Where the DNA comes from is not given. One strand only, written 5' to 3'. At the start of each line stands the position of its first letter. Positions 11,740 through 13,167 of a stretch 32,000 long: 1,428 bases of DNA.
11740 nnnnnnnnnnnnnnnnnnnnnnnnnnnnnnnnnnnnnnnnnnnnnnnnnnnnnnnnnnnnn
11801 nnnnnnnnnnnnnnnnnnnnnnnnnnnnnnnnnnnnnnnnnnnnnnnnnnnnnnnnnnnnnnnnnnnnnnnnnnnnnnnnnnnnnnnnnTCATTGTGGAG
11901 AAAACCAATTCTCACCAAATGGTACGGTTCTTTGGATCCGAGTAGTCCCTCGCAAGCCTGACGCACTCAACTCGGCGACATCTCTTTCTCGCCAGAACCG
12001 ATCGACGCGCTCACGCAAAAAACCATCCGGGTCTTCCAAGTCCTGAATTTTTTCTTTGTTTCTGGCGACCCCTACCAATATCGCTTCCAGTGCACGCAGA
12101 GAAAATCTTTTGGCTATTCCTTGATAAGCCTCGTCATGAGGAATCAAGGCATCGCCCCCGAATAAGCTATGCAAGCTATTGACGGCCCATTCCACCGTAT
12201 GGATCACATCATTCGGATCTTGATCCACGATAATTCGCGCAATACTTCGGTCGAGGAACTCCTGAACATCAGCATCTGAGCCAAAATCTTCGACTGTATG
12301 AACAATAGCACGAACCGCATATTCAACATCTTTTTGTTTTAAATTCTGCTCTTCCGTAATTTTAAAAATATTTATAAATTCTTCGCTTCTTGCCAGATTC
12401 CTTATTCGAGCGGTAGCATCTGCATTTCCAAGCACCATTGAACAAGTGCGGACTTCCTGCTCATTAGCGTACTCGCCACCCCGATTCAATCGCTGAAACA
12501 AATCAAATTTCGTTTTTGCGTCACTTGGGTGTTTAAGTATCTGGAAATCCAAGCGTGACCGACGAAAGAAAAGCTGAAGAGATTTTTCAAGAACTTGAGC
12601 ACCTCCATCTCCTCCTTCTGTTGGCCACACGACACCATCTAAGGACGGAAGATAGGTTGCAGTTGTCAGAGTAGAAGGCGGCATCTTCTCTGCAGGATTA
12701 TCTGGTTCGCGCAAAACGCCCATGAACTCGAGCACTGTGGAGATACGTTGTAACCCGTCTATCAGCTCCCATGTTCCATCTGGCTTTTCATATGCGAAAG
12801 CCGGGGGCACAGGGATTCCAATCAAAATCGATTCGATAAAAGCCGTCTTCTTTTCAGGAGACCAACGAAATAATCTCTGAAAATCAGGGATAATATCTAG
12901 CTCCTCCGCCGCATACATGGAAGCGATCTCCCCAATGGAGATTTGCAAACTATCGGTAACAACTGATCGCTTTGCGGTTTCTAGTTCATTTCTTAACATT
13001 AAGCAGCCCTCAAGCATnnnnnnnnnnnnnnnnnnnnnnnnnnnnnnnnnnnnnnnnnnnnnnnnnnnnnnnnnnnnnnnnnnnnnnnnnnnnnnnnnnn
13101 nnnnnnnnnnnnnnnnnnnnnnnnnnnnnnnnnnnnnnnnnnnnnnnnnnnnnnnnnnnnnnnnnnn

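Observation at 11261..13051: First cassette: a translationally coupled DUF262 (ParB-like) + HEPN pair, a candidate two-gene defence system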

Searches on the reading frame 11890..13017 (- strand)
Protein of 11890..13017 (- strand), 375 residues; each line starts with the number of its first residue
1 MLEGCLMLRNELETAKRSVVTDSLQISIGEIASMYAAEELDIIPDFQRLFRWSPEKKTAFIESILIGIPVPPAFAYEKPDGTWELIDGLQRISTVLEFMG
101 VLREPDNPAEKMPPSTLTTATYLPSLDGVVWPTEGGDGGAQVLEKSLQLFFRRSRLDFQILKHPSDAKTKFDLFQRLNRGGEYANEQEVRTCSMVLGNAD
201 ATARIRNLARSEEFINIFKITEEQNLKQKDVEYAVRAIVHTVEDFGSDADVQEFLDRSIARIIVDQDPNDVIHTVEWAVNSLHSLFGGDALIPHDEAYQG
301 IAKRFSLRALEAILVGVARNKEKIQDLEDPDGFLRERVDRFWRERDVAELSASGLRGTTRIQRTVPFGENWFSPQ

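Call 3: search_protein_families(library=pfam, proteins=[window:11890-13017:-], max_evalue=0.01)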
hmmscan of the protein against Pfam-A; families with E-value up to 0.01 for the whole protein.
window:11890-13017:- (375 aa): 1 family
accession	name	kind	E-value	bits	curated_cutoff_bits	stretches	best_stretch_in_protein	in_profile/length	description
PF03235.19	GmrSD_N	-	2.4e-19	70.7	33.2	1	38-191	11-195/199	GmrSD restriction endonuclease, N-terminal domain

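Call 4: search_protein_families(library=padloc, proteins=[window:11890-13017:-], max_evalue=0.01)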
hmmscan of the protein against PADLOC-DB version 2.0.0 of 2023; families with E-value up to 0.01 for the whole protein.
window:11890-13017:- (375 aa): 4 families
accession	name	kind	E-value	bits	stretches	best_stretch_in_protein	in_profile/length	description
PDLC03877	NsnA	-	1.5e-47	160.7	1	21-348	46-355/385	-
PDLC04027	PD-T4-2_A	-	1.5e-29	101.2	2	27-100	39-113/363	-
PDLC03418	REase_II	-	1.9e-06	25.2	1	38-99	30-91/372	Type II restriction enzyme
PDLC02695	Orf5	-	0.0051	13.2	0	82-103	78-99/601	Orf5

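Call 7: search_protein_families(library=ncbifam, proteins=[window:11890-13017:-], max_evalue=0.01)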
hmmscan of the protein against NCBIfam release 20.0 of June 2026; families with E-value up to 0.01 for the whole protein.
window:11890-13017:- (375 aa): 0 families

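Call 20: find_homologous_proteins(query=window:11890-13017:-, max_evalue=0.001)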
Query window:11890-13017:- (375 aa): 3492 proteins with E <= 0.001 among 8000 candidates; the best 120 are listed.
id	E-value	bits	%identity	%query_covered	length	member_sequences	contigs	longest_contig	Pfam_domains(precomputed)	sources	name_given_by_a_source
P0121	5.4e-234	794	95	98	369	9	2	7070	PF03235.20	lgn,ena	-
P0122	5.9e-225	764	92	98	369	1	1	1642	PF03235.20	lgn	-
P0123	1.1e-213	727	88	98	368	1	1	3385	PF03235.20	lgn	-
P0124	4.0e-206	703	83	98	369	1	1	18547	PF03235.20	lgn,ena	-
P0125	2.4e-203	693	83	98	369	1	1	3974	PF03235.20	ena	-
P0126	3.0e-191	654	76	99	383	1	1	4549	PF03235.20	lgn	-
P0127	1.3e-177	609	73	98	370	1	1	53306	PF03235.20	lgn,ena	-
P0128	7.9e-177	606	73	98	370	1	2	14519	PF03235.20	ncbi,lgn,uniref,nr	ncbi:hypothetical protein KBTX_02920 [wastewater metagenome]|uniref:GmrSD restriction endonucleases 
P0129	1.1e-175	602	72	98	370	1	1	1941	PF03235.20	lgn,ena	-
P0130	5.1e-174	597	72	98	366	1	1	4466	PF03235.20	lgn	-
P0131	1.5e-172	592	72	98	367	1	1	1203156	PF03235.20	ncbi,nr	ncbi:hypothetical protein A3197_09870 [Candidatus Thiodiazotropha endoloripes]|nr:hypothetical prote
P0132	1.2e-170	586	71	98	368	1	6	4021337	PF03235.20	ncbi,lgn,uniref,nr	ncbi:DUF262 domain-containing protein [Microbulbifer thermotolerans]|uniref:DUF262 domain-containing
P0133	6.2e-170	583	70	98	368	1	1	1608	PF03235.20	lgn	-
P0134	7.7e-170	583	70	98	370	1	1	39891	PF03235.20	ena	-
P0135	1.2e-169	582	71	99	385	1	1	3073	PF03235.20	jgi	jgi:hypothetical protein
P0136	2.4e-169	582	70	99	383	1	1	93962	PF03235.20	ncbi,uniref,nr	ncbi:DUF262 domain-containing protein [Alcanivorax sp. S71-1-4]|uniref:DUF262 domain-containing prot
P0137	3.8e-168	578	70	98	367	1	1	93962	PF03235.20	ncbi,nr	ncbi:hypothetical protein A167_01993 [Alcanivorax sp. S71-1-4]|nr:hypothetical protein A167_01993 [A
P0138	1.0e-167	576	70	98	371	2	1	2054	PF03235.20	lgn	-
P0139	5.9e-167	574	70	98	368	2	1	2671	PF03235.20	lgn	-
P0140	6.8e-166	570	70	98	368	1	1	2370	PF03235.20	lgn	-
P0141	1.4e-165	569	70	98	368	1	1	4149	PF03235.20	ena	-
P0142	2.5e-165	568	69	98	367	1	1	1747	PF03235.20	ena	-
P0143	2.5e-163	562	69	98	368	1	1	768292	PF03235.20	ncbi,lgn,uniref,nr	ncbi:DUF262 domain-containing protein [Salinicola lusitanus]|uniref:DUF262 domain-containing protein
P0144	1.3e-162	559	68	98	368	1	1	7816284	PF03235.20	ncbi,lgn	-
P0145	3.5e-156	538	72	88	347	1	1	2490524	PF03235.20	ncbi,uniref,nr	ncbi:DUF262 domain-containing protein [Thiohalophilus sp.]|uniref:DUF262 domain-containing protein n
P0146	7.2e-155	534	67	91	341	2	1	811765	PF03235.20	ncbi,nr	ncbi:DUF262 domain-containing protein [Halomonas sp. YLB-10]|nr:DUF262 domain-containing protein [Ha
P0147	2.3e-150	519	63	98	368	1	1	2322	PF03235.20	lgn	-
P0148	2.4e-150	519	63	98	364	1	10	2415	PF03235.20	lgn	-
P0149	1.9e-149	516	62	98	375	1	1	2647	PF03235.20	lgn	-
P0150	2.7e-149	516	64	98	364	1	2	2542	PF03235.20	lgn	-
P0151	5.0e-149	515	62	98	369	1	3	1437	PF03235.20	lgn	-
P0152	6.7e-149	514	64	98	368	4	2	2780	PF03235.20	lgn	-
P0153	7.4e-149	514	64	98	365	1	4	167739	PF03235.20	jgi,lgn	jgi:hypothetical protein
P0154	1.2e-148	513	64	98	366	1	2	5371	PF03235.20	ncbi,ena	-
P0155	1.6e-148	513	63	98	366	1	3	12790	PF03235.20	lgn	-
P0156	3.0e-148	512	64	98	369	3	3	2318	PF03235.20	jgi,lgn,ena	-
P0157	3.6e-148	512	60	98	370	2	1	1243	PF03235.20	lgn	-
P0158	1.3e-147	510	64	98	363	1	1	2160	PF03235.20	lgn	-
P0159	2.0e-147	509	61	98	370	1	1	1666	PF03235.20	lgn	-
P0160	2.5e-147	509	60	98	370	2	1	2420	PF03235.20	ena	-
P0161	7.3e-147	508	63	98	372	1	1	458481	PF03235.20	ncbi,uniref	ncbi:DUF262 domain-containing protein [Thalassospira alkalitolerans]|uniref:DUF262 domain-containing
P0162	9.2e-147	507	60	98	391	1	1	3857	PF03235.20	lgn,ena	-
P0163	9.9e-147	507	62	98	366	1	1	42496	PF03235.20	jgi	jgi:Protein of unknown function DUF262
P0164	1.1e-146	507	60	98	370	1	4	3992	PF03235.20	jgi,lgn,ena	-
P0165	1.7e-146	506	61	98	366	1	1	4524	PF03235.20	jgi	jgi:hypothetical protein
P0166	1.9e-146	506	62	98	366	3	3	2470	PF03235.20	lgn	-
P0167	5.2e-146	505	61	98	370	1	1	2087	PF03235.20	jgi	jgi:hypothetical protein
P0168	1.4e-145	503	62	98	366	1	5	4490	PF03235.20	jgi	jgi:hypothetical protein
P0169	1.9e-145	503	61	98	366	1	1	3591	PF03235.20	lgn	-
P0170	2.8e-145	502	62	98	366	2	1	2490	PF03235.20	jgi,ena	-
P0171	3.0e-145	502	61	98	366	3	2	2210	PF03235.20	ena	-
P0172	8.8e-145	501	62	98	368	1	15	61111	PF03235.20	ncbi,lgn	-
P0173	8.9e-145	501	62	98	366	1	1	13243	PF03235.20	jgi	jgi:Protein of unknown function DUF262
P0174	9.3e-145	501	62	98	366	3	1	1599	PF03235.20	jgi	jgi:hypothetical protein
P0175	9.3e-145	501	62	98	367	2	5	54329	PF03235.20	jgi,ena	-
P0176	1.0e-144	501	62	98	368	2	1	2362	PF03235.20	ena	-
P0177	1.3e-144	500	60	98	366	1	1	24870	PF03235.20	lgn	-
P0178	1.8e-144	500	62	98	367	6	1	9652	PF03235.20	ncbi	-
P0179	2.1e-144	499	62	98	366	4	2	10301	PF03235.20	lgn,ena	-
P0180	2.9e-144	499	61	98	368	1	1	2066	PF03235.20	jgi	-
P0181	3.2e-144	499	61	98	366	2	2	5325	PF03235.20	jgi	jgi:hypothetical protein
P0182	4.4e-144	498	61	98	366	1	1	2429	PF03235.20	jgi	jgi:hypothetical protein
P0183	5.9e-144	498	60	100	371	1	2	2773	PF03235.20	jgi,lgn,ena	-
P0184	6.2e-144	498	61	98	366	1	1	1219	PF03235.20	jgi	jgi:hypothetical protein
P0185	7.0e-144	498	61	98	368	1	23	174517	PF03235.20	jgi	jgi:hypothetical protein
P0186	1.0e-143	497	62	98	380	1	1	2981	PF03235.20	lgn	-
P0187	1.3e-143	497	61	98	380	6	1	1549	PF03235.20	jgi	jgi:hypothetical protein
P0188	1.4e-143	497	66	91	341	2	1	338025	PF03235.20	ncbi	ncbi:hypothetical protein S4A8_11616 [Salinisphaera sp. S4-8]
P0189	1.7e-143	497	61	98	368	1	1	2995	PF03235.20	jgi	jgi:hypothetical protein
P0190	1.7e-143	497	60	98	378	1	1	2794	PF03235.20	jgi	jgi:hypothetical protein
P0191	1.7e-143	496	61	98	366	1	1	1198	PF03235.20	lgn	-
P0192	1.8e-143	496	61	98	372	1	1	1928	PF03235.20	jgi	jgi:hypothetical protein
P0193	2.3e-143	496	63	98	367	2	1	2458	PF03235.20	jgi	-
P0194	3.4e-143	496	61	98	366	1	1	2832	PF03235.20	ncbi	-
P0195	4.8e-143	495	60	98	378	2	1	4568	PF03235.20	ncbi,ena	-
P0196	5.3e-143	495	61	98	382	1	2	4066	PF03235.20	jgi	jgi:hypothetical protein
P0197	6.0e-143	495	61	98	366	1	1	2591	PF03235.20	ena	-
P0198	6.3e-143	495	61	98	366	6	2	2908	PF03235.20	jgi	jgi:hypothetical protein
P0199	8.9e-143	494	61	98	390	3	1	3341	PF03235.20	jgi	-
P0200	1.0e-142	494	59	98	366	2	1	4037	PF03235.20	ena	-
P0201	1.6e-142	493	60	98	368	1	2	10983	PF03235.20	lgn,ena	-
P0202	1.7e-142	493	61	98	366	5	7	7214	PF03235.20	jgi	jgi:hypothetical protein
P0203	1.8e-142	493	60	98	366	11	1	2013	PF03235.20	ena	-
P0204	2.0e-142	493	61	98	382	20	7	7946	PF03235.20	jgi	jgi:hypothetical protein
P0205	2.1e-142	493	61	98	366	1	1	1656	PF03235.20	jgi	-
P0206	2.2e-142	493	60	98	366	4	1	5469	PF03235.20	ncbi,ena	-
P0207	2.4e-142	493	61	98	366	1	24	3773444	PF03235.20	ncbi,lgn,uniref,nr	ncbi:DUF262 domain-containing protein [Methylocystis sp. SC2]|uniref:DUF262 domain-containing protei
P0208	2.6e-142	493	62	98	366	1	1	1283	PF03235.20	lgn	-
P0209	2.8e-142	493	61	98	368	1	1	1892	PF03235.20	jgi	jgi:hypothetical protein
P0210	3.3e-142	492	60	98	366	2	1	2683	PF03235.20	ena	-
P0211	3.3e-142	492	60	98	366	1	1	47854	PF03235.20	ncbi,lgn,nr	ncbi:MAG TPA: DUF262 domain-containing protein [Stellaceae bacterium]|nr:DUF262 domain-containing pr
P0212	3.4e-142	492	60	98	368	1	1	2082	PF03235.20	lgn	-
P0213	3.8e-142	492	60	98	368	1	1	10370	PF03235.20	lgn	-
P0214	4.3e-142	492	61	98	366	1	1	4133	PF03235.20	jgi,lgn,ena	-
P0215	5.2e-142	492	61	98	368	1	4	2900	PF03235.20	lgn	-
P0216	8.4e-142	491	60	98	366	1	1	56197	PF03235.20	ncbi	-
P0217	9.3e-142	491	63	98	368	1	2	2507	PF03235.20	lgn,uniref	uniref:GmrSD restriction endonucleases N-terminal domain-containing protein n=1 Tax=Caulobacter sp. 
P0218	1.5e-141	490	62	98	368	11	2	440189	PF03235.20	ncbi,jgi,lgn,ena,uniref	ncbi:DUF262 domain-containing protein [Sphingomonas sp.]|jgi:uncharacterized membrane protein|uniref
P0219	2.3e-141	489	60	98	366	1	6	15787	PF03235.20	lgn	-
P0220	3.0e-141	489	61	98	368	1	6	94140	PF03235.20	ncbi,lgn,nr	ncbi:DUF262 domain-containing protein [Nostoc sp. 3335mG]|nr:DUF262 domain-containing protein [Nosto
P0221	4.6e-141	488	59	98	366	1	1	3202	PF03235.20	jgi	jgi:hypothetical protein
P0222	5.3e-141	488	60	98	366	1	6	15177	PF03235.20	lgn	-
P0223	6.3e-141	488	61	98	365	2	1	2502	PF03235.20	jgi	jgi:hypothetical protein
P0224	7.1e-141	488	62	98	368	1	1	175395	PF03235.20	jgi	jgi:hypothetical protein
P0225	8.7e-141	488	59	98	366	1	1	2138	PF03235.20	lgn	-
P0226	1.2e-140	487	60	98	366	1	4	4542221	PF03235.20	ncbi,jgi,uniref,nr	ncbi:DUF262 domain-containing protein [Acidisoma cladoniae]|jgi:hypothetical protein|uniref:DUF262 d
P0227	1.3e-140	487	60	98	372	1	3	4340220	PF03235.20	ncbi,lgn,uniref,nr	ncbi:DUF262 domain-containing protein [Thalassospira sp. A40-3]|uniref:DUF262 domain-containing prot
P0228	1.6e-140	487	60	98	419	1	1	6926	PF03235.20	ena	-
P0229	1.7e-140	487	60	98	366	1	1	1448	PF03235.20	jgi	jgi:hypothetical protein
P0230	1.7e-140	487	60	98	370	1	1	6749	PF03235.20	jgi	jgi:hypothetical protein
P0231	1.8e-140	487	61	98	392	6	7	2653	PF03235.20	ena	-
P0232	1.9e-140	486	60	98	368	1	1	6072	PF03235.20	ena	-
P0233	2.0e-140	486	60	98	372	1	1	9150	PF03235.20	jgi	jgi:hypothetical protein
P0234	2.3e-140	486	60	98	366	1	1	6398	PF03235.20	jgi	jgi:hypothetical protein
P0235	2.6e-140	486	60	98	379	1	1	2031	PF03235.20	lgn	-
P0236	2.8e-140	486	72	82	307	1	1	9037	PF03235.20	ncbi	-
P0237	3.1e-140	486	60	98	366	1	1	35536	PF03235.20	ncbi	-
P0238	3.9e-140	485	59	98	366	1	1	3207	PF03235.20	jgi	jgi:hypothetical protein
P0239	3.9e-140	485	61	98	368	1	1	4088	PF03235.20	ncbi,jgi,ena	jgi:hypothetical protein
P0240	4.3e-140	485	59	99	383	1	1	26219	PF03235.20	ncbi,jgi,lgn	-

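Call 56: predict_structure(alignment_id=A3)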
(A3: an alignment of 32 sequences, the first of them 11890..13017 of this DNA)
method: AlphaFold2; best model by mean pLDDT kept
length: 375 residues; sequences in the alignment: 32
mean_pLDDT: 82.5   pTM: 0.74
mean pLDDT of the five models: 82.5, 78.3, 67.1, 61.8, 58.2
residues with pLDDT >= 90: 122; 70-90: 188; 50-70: 53; < 50: 12
segments of 3 or more residues with pLDDT < 50: 1-4, 180-182
pLDDT, mean of each block of 10 residues (from residue 1): 55 54 87 90 72 83 86 82 77 89 82 86 86 70 88 89 67 63 63 80 91 95 84 93 80 83 89 98 95 86 81 95 97 96 85 63 89 92
secondary structure, 60 per line:
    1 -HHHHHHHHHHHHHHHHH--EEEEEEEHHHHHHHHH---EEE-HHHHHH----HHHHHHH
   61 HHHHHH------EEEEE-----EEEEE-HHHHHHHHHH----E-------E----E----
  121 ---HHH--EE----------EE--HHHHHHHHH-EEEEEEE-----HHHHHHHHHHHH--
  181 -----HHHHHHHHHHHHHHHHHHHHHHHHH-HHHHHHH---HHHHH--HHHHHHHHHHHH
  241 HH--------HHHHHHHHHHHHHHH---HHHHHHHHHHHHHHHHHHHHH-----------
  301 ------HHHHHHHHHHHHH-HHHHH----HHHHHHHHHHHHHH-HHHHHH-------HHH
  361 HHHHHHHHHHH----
elements in order: H2-18 E21-27 H28-36 E40-42 H44-49 H54-66 E73-77 E83-87 H89-98 H145-153 E155-161 H167-178 H186-210 H212-218 H222-226 H229-242 H251-265 H269-289 H307-319 H321-325 H330-343 H345-350 H358-371

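Call 59: fold_search(model_id=the predicted structure, library=pdb)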
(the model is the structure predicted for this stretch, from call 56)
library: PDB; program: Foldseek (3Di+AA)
matches with E <= 10: 132; with E <= 0.001: 0
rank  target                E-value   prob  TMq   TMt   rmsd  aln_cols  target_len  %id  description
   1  7bnr_A                4.2e-03  0.90  0.15  0.28  17.1       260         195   12  Crystal structure of a ParB Q52A mutant from Myxococcus xanthus bound to CTPyS (released 2021-09-08)
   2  7p9m_B                6.1e-03  0.99  0.31  0.22  14.7       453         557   12  BrxU, GmrSD-family Type IV restriction enzyme (released 2021-12-08)
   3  5k5d_C                6.7e-03  0.97  0.26  0.35  13.2       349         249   10  Structure of the C2221 form of Pnob8-like ParB-N domain (released 2016-06-15)
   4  7p9k_A                6.7e-03  0.97  0.27  0.19  16.0       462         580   12  BrxU, GmrSD-family Type IV restriction enzyme (released 2021-12-08)
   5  6sdk_B                1.1e-02  0.91  0.18  0.32  14.3       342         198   11  Crystal structure of bacterial ParB dimer bound to CDP (released 2019-10-23)
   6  7bnk_A                1.4e-02  0.77  0.15  0.28  17.0       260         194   14  Crystal structure of ParB from Myxococcus xanthus bound to CDP and Monothiophosphate (released 2021-09-08)
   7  7bnk_B                1.5e-02  0.75  0.15  0.28  15.8       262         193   12  Crystal structure of ParB from Myxococcus xanthus bound to CDP and Monothiophosphate (released 2021-09-08)
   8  5k5d_B                1.8e-02  0.97  0.27  0.37  12.7       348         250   10  Structure of the C2221 form of Pnob8-like ParB-N domain (released 2016-06-15)
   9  7bnr_B                1.8e-02  0.63  0.15  0.27  17.1       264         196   13  Crystal structure of a ParB Q52A mutant from Myxococcus xanthus bound to CTPyS (released 2021-09-08)
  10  7o0n_A                2.0e-02  0.66  0.15  0.27  17.1       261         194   14  Crystal structure of a ParB E93A mutant from Myxococcus xanthus bound to CDP and monothiophosphate (released 2021-09-15)
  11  7bm8_A                2.2e-02  0.96  0.19  0.36  14.6       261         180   11  Crystal structure of the C-terminally truncated chromosome-partitioning protein ParB from Caulobacter crescentus compl (released 2021-04-28)
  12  6sdk_A                2.4e-02  0.66  0.16  0.28  15.7       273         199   11  Crystal structure of bacterial ParB dimer bound to CDP (released 2019-10-23)
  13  6jiv_C                2.5e-02  0.69  0.24  0.18  19.9       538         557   11  SspE crystal structure (released 2020-03-25)
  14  7drr_A                3.3e-02  0.60  0.23  0.13  19.7       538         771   10  Structure of SspE-R100A protein (released 2022-06-29)
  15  7nfu_A                6.5e-02  0.77  0.21  0.32  11.7       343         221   14  Crystal structure of C-terminally truncated Geobacillus thermoleovorans nucleoid occlusion protein Noc (released 2021-02-17)
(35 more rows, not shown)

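Call 82: search_solved_structures(query=A3, max_evalue=1)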
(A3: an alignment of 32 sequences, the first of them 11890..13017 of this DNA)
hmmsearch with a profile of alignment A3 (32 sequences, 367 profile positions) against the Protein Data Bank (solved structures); distinct sequences matched with E-value up to 1: 1.
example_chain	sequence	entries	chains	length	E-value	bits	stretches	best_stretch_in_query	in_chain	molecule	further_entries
6g2j_Z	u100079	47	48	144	0.4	12.7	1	36-80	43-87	NADH dehydrogenase [ubiquinone] 1 alpha subcomplex subunit 13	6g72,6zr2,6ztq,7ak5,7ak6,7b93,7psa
